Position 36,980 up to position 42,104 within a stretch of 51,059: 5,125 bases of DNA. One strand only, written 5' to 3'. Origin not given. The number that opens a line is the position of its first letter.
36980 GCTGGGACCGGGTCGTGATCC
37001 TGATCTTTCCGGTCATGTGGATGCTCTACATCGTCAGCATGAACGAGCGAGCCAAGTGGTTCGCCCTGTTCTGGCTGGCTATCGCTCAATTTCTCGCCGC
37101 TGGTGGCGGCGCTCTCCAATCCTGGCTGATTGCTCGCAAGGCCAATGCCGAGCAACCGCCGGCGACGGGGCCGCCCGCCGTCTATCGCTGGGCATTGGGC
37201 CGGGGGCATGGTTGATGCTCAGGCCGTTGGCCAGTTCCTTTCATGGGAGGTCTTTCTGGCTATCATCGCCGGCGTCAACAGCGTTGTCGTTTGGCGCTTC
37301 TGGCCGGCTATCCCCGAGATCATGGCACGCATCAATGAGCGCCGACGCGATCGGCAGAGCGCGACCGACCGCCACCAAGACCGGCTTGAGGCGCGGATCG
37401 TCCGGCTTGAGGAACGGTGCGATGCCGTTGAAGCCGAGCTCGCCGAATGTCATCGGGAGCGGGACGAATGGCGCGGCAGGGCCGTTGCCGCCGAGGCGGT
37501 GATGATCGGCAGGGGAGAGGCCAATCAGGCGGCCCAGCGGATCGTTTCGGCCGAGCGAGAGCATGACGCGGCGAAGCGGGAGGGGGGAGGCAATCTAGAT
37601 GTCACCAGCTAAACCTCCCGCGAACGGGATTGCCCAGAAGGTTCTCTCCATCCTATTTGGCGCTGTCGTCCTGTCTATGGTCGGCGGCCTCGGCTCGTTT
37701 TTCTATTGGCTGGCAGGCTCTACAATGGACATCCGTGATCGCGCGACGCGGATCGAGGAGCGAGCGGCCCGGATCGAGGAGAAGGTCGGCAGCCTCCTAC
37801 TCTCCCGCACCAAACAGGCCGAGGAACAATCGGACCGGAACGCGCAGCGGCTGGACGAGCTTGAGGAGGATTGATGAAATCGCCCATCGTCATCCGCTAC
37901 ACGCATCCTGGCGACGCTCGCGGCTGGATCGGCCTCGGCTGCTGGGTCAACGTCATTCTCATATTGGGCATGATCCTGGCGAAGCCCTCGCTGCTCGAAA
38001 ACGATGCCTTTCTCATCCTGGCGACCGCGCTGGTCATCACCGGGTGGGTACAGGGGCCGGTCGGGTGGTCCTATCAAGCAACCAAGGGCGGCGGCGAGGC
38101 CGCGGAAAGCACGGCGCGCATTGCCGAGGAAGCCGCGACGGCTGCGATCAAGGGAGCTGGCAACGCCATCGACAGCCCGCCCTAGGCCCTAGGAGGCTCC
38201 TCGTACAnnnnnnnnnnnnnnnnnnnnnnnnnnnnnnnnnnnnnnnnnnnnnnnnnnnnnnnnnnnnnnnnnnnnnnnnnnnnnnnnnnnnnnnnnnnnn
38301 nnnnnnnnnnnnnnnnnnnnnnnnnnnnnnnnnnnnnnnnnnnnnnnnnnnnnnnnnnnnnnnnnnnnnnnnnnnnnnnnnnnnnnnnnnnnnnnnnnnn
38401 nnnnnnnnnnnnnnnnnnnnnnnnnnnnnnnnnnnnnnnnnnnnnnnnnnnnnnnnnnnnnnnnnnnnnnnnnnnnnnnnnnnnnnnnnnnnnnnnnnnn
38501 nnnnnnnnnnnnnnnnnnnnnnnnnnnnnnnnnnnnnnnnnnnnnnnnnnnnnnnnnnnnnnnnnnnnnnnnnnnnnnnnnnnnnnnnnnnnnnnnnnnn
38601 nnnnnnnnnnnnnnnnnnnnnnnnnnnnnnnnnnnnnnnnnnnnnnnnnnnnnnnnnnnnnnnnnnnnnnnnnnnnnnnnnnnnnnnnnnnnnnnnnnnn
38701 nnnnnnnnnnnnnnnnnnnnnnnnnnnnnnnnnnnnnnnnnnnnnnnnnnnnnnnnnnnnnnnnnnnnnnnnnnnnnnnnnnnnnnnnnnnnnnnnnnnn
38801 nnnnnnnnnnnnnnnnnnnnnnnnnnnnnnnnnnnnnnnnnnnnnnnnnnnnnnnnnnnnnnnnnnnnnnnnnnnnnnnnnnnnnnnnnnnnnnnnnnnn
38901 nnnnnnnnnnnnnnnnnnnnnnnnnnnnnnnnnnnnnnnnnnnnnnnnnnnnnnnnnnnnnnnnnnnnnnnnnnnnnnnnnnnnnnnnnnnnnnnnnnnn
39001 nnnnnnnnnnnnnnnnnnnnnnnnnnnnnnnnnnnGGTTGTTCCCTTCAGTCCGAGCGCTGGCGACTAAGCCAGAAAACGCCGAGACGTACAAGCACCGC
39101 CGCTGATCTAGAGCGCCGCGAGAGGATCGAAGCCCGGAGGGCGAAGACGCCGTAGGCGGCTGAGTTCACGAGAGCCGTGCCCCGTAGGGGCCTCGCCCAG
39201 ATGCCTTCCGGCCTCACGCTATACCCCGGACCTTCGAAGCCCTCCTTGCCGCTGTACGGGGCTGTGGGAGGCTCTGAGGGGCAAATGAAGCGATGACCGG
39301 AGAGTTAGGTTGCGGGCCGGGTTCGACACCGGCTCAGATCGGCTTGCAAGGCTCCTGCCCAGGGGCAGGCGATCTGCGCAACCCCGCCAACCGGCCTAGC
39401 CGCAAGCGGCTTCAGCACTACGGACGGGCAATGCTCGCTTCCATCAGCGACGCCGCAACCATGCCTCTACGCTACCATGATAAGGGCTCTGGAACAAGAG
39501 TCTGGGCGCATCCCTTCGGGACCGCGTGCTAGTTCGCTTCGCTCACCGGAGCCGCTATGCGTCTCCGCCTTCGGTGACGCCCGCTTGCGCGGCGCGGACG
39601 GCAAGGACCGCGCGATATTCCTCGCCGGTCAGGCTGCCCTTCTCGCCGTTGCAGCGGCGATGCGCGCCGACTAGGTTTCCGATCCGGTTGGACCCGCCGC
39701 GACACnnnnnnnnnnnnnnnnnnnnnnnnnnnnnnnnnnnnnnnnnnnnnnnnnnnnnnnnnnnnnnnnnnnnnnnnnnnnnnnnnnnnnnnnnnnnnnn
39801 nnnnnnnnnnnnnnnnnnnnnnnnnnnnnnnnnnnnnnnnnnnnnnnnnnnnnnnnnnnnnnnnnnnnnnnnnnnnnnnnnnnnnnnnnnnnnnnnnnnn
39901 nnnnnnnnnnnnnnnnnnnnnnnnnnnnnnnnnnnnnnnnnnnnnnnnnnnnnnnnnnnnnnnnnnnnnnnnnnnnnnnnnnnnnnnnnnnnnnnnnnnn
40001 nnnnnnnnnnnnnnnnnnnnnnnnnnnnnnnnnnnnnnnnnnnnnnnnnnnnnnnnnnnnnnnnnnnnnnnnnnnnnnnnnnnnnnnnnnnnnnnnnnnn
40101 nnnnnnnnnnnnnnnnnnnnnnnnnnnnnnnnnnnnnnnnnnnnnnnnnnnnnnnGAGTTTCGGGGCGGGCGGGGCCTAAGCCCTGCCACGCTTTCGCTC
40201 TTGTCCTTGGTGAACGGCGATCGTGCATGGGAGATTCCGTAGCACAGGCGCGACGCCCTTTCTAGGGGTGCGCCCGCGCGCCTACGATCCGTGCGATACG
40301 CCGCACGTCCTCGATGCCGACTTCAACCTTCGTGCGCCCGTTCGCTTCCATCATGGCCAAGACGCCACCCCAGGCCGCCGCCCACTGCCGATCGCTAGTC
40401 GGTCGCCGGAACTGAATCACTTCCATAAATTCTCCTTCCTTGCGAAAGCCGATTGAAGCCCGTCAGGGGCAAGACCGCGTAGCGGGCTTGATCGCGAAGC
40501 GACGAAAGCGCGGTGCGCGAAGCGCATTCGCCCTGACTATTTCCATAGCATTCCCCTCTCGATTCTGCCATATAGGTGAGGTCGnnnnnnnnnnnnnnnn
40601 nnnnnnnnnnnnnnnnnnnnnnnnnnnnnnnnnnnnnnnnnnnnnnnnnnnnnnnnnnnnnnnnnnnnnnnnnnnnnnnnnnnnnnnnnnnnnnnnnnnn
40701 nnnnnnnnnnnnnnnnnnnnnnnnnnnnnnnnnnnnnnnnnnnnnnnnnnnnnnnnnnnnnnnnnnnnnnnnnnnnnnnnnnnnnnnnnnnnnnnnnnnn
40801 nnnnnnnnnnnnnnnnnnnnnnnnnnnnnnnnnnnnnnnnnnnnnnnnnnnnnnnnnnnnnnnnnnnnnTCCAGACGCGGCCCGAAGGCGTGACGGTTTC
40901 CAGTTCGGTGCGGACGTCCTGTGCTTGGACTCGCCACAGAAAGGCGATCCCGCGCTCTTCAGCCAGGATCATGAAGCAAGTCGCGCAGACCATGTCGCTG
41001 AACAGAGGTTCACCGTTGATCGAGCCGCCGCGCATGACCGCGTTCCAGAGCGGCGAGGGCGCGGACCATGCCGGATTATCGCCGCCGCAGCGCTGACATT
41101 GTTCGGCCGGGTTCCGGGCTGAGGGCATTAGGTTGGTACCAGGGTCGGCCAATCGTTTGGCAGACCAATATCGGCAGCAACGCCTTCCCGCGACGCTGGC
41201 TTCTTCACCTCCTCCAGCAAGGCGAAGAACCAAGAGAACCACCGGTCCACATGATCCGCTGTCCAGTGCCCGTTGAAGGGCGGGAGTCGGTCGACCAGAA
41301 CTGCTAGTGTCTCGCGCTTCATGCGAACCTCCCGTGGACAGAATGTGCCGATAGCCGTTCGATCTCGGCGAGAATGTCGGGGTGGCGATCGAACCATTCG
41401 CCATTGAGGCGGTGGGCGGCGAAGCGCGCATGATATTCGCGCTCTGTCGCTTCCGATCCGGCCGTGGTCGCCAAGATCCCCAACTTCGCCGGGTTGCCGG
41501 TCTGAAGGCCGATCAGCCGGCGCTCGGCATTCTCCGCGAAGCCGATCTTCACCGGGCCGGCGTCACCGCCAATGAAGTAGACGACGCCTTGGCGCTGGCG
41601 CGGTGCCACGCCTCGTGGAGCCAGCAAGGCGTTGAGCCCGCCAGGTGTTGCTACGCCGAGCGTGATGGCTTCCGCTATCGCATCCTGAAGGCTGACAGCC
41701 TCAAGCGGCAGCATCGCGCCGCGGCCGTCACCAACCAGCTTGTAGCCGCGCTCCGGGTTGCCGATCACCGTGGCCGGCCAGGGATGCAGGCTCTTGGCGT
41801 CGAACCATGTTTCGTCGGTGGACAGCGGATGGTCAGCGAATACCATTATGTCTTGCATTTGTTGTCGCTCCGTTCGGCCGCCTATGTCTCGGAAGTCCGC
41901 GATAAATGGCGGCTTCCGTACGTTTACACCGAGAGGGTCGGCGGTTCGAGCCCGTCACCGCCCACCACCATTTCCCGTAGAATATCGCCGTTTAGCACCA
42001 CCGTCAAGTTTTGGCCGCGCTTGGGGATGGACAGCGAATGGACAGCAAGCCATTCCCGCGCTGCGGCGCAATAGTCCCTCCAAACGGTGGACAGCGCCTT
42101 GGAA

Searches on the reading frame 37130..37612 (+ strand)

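Call 42: search_protein_families(library=pfam, proteins=[window:37130-37612:+], max_evalue=0.01)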
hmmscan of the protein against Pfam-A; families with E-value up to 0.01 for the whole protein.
window:37130-37612:+ (160 aa): 1 family
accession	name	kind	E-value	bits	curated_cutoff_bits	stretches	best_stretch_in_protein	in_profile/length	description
PF02090.21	SPAM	-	0.0016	18.8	35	1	75-118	69-112/142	Salmonella surface presentation of antigen gene type M protein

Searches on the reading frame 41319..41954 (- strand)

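Call 27: search_protein_families(library=pfam, proteins=[window:41319-41954:-], max_evalue=0.01)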
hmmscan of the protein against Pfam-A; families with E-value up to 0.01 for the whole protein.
window:41319-41954:- (211 aa): 2 families
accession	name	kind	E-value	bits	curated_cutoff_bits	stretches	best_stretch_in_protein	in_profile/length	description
PF13455.12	MUG113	-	1.2e-09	39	22.3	1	135-196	1-67/73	Meiotically up-regulated gene 113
PF10544.15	T5orf172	-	1.3e-06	29.3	20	1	123-196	1-94/101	T5orf172 domain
